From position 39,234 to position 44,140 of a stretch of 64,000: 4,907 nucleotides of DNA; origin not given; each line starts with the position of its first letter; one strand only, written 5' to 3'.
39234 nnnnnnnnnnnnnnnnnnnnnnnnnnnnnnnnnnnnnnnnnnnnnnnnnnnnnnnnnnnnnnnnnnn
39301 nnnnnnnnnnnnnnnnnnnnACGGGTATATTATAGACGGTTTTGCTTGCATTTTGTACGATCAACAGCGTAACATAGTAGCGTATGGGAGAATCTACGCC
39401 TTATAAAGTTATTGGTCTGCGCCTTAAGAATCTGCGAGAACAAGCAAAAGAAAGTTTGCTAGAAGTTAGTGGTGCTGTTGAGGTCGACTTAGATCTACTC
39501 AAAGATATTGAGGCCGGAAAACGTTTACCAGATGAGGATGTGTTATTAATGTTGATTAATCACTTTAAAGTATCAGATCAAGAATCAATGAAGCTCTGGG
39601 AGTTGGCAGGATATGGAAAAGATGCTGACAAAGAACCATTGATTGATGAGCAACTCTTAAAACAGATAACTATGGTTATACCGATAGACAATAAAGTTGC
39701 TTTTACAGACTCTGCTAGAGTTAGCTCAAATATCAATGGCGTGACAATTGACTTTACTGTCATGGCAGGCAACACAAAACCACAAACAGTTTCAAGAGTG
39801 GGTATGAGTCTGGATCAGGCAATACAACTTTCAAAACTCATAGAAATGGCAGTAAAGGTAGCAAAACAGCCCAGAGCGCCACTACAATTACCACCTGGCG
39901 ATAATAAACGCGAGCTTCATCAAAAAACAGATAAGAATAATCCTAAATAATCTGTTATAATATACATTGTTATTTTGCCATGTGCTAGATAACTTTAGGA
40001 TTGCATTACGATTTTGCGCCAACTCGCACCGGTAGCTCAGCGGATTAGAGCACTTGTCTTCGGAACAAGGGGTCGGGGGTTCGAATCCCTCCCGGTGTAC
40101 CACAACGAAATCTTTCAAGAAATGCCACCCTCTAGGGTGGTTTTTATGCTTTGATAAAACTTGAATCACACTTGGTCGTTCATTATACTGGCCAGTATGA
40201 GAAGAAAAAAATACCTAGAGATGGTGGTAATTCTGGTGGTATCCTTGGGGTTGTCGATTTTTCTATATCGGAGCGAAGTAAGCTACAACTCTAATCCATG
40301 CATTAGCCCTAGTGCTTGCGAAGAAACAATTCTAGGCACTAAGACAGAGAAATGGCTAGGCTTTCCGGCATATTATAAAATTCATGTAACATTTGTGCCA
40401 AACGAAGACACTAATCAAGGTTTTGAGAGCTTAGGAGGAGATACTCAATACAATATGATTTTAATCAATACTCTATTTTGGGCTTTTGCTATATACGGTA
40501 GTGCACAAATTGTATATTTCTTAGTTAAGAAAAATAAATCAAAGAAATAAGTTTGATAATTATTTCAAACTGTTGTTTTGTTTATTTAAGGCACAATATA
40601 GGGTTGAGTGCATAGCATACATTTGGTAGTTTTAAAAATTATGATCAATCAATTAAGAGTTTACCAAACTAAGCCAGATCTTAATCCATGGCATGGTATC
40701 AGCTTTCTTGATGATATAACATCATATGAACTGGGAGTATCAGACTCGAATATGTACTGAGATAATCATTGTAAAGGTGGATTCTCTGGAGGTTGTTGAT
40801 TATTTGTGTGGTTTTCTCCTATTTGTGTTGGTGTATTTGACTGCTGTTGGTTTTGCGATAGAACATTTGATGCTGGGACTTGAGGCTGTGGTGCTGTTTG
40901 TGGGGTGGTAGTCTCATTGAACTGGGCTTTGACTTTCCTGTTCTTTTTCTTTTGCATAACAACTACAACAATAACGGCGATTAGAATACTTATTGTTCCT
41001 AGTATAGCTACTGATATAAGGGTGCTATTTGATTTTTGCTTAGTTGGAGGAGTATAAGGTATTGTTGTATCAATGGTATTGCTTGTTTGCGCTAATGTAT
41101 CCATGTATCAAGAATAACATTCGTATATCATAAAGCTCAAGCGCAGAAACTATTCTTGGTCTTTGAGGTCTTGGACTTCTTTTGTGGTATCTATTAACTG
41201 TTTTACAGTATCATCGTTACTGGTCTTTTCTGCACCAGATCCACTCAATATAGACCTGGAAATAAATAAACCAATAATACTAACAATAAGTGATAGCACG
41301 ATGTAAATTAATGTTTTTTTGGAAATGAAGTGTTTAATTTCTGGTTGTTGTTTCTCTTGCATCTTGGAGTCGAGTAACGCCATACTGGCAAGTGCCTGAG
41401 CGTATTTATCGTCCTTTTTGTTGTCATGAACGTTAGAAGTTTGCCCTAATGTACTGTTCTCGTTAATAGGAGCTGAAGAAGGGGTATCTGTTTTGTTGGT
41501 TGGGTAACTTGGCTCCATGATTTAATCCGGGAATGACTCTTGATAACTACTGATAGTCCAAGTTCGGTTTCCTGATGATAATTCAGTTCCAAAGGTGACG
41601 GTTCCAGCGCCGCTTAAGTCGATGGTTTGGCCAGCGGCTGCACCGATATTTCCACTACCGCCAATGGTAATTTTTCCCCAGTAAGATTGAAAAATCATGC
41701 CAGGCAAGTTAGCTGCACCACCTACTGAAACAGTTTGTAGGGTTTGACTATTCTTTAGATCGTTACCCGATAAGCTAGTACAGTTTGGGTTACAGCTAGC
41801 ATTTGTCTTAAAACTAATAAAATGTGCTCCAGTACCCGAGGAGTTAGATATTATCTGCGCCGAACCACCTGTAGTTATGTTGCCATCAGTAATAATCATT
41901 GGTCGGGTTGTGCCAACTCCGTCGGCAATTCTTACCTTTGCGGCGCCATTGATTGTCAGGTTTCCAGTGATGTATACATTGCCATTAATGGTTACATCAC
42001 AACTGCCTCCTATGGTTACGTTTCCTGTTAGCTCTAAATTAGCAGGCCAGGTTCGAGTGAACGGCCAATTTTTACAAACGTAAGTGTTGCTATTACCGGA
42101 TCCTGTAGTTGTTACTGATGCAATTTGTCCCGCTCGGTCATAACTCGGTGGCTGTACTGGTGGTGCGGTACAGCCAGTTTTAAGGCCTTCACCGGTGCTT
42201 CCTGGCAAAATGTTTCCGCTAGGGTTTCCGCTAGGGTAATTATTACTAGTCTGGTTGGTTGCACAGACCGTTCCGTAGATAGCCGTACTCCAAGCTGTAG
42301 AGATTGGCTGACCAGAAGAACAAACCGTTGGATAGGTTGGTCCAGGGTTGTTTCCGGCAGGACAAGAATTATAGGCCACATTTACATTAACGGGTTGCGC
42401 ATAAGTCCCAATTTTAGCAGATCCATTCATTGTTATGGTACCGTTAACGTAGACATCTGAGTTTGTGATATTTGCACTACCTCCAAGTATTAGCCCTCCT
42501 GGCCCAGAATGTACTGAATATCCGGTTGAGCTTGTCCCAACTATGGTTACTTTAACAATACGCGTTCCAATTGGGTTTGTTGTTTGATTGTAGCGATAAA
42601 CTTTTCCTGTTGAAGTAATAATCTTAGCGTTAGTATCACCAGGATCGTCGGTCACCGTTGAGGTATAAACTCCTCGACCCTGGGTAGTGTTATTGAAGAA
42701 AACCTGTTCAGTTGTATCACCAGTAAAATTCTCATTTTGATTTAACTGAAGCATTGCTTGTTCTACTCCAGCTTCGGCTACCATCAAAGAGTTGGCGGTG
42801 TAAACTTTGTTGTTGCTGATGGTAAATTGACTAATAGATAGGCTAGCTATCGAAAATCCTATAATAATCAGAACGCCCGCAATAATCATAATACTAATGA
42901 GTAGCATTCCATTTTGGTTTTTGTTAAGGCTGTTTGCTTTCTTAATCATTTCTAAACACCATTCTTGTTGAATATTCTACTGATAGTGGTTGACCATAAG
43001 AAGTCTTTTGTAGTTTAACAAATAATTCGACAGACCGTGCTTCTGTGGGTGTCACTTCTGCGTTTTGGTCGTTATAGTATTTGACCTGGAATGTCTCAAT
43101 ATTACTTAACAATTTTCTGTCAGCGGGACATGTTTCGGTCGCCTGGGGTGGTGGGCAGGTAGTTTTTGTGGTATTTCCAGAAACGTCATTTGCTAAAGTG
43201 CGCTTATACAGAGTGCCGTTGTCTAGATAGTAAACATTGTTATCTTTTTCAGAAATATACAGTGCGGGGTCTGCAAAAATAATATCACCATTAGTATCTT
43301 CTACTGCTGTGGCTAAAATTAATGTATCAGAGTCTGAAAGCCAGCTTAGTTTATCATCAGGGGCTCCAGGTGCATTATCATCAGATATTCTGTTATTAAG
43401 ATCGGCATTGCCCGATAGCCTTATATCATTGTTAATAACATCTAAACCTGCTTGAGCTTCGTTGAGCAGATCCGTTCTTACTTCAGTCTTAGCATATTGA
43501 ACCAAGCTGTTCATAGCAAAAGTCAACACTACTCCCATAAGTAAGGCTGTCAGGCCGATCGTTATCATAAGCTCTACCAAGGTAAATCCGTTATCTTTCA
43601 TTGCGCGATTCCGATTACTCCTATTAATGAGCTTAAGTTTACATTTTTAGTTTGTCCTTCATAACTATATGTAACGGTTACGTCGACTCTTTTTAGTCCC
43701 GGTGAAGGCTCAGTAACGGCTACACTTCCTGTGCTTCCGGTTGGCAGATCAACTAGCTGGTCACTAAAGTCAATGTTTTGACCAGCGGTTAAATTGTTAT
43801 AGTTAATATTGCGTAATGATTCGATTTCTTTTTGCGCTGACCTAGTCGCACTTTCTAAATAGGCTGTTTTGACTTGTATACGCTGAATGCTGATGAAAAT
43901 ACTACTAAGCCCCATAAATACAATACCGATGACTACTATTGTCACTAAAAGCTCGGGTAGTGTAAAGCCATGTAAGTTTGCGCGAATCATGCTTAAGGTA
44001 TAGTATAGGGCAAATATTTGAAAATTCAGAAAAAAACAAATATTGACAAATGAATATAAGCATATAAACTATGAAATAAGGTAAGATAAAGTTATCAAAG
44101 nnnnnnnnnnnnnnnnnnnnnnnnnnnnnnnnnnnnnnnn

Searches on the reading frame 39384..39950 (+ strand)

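Call 42: search_protein_families(library=pfam, proteins=[window:39384-39950:+], max_evalue=0.0001)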
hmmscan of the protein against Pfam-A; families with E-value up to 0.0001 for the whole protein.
window:39384-39950:+ (188 aa): 2 families
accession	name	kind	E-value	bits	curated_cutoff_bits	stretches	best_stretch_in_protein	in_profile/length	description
PF13560.12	HTH_31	-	5.8e-07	30.2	27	1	10-67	2-60/64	Helix-turn-helix domain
PF12844.13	HTH_19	-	9.4e-06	25.9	30.2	1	13-68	3-58/64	Helix-turn-helix domain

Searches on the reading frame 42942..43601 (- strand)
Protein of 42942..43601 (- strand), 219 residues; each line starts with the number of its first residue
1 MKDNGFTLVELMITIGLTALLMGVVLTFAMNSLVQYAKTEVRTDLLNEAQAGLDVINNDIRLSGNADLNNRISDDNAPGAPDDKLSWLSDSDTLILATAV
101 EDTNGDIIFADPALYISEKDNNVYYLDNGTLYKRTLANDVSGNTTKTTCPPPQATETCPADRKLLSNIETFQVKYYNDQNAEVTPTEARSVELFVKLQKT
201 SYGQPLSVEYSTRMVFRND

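Call 72: search_protein_families(library=pfam, proteins=[window:42942-43601:-], max_evalue=0.00001)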
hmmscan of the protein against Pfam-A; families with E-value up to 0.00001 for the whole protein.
window:42942-43601:- (219 aa): 1 family
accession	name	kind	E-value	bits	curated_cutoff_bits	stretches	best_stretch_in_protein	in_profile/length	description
PF07963.17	N_methyl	-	1.7e-06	27.8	21.2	1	2-26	3-27/27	Prokaryotic N-terminal methylation motif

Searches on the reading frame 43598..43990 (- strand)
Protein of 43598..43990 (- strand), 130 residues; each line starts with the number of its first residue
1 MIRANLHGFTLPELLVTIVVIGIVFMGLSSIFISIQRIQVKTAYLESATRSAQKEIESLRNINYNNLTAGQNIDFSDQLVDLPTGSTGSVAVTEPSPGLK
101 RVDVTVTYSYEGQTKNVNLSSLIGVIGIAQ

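Call 72: search_protein_families(library=pfam, proteins=[window:43598-43990:-], max_evalue=0.00001)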
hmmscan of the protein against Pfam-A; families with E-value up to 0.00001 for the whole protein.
window:43598-43990:- (130 aa): 1 family
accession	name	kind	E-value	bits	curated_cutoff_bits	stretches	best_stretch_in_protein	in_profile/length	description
PF07963.17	N_methyl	-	1.6e-06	27.9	21.2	1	6-28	4-26/27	Prokaryotic N-terminal methylation motif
